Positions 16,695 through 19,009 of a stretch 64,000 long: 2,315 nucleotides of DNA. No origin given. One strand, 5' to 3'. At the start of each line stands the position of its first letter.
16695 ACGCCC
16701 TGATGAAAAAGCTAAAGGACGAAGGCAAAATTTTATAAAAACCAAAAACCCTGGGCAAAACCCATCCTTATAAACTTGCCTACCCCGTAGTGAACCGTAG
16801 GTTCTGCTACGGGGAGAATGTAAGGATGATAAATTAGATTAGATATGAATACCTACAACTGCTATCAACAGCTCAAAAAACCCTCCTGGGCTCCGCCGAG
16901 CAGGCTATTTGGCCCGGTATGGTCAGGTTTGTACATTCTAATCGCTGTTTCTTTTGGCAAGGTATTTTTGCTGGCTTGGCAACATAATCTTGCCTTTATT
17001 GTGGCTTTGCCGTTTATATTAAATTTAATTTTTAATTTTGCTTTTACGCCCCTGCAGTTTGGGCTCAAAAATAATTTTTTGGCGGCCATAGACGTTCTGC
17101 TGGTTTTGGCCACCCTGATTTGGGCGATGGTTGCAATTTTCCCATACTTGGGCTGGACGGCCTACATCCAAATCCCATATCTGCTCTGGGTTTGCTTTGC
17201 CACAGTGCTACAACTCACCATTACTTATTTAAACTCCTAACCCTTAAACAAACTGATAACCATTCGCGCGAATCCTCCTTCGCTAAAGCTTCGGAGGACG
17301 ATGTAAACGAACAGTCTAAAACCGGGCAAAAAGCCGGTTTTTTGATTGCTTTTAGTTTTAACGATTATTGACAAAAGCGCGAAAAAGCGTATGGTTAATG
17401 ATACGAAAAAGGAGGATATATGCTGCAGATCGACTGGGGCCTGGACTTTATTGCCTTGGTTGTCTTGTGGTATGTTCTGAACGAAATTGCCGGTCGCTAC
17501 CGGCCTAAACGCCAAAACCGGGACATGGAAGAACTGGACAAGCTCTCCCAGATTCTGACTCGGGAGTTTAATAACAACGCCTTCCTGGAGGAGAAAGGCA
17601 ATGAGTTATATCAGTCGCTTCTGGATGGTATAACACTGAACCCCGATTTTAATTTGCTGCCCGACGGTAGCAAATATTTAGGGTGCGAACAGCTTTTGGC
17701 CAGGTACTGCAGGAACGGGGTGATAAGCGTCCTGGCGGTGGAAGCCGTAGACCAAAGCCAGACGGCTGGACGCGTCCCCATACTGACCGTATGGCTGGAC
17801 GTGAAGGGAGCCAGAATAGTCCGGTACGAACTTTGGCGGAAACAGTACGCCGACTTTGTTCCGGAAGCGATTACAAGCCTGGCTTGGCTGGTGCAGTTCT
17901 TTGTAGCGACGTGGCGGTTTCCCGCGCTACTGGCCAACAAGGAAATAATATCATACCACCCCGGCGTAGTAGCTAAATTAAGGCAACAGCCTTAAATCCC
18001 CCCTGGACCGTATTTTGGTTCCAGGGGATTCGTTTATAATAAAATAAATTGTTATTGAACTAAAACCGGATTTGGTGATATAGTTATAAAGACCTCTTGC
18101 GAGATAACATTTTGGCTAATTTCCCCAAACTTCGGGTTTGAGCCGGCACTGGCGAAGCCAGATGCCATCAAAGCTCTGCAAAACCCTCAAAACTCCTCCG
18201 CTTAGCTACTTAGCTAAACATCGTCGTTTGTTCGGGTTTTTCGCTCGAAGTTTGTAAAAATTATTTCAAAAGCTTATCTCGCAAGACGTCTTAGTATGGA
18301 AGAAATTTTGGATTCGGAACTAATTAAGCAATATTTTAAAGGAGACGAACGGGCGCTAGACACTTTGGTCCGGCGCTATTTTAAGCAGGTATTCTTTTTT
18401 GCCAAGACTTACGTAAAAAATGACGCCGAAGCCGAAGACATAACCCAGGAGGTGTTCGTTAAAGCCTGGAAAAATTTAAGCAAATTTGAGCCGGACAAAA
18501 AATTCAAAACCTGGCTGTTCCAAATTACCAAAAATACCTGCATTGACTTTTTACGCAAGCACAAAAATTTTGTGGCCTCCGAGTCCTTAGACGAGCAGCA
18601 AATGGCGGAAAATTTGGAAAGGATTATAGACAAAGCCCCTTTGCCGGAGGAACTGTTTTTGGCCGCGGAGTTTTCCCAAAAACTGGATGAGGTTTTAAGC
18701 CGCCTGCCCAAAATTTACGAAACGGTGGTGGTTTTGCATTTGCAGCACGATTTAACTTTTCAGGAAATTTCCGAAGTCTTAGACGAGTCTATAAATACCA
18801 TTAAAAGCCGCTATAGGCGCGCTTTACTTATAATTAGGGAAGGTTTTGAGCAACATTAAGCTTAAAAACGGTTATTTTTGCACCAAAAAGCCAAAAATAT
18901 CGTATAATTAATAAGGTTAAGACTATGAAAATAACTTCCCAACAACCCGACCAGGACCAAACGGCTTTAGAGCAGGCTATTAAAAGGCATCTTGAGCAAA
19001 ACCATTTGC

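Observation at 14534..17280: Repeated 26-bp palindromic operator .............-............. in front of five consecutive transcription units, two of them encoding ArsR-type regulators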

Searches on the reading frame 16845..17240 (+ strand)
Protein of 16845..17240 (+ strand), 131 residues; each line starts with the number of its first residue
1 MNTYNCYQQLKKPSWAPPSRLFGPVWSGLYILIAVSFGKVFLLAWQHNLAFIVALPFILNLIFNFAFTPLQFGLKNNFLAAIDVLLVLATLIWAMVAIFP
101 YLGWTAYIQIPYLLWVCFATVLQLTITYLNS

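Call 14: search_protein_families(library=pfam, max_evalue=0.01, proteins=[window:16845-17240:+])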
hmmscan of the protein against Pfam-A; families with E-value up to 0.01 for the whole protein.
window:16845-17240:+ (131 aa): 1 family
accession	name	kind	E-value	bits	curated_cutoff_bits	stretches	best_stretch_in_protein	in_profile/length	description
PF03073.20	TspO_MBR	-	1.1e-27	96.9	24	1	5-128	22-144/145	TspO/MBR family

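Call 15: search_protein_families(library=ncbifam, max_evalue=0.01, proteins=[window:16845-17240:+])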
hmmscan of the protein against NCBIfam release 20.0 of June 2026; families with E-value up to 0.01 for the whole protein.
window:16845-17240:+ (131 aa): 1 family
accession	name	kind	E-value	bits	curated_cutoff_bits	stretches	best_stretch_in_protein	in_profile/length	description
NF047825.1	T-richsensTspOAlph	equivalog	5.2e-17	62.4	180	1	5-130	27-148/152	tryptophan-rich sensory protein TspO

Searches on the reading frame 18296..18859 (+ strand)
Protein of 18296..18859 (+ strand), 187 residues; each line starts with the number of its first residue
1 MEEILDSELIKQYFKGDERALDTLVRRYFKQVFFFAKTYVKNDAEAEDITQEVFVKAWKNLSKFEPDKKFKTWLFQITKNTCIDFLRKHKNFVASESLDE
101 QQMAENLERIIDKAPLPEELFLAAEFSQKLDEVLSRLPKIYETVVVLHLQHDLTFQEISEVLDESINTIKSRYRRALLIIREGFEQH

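Call 50: search_protein_families(library=pfam, max_evalue=0.001, proteins=[window:18296-18859:+])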
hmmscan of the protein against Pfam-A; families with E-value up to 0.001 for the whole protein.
window:18296-18859:+ (187 aa): 5 families
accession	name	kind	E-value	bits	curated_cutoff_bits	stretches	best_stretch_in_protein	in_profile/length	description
PF04542.20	Sigma70_r2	-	4.8e-23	81.2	24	1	24-90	1-69/71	Sigma-70 region 2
PF08281.18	Sigma70_r4_2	-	8.4e-12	45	25.7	1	128-177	2-51/54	Sigma-70, region 4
PF04545.22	Sigma70_r4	-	2e-07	30.8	24.1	1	134-181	2-49/50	Sigma-70, region 4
PF13542.12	HTH_Tnp_ISL3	-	0.00043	20.1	27.4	1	136-176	11-50/51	Helix-turn-helix domain of transposase family ISL3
PF07638.17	Sigma70_ECF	-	0.0009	19.6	21.1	0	7-174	5-173/185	ECF sigma factor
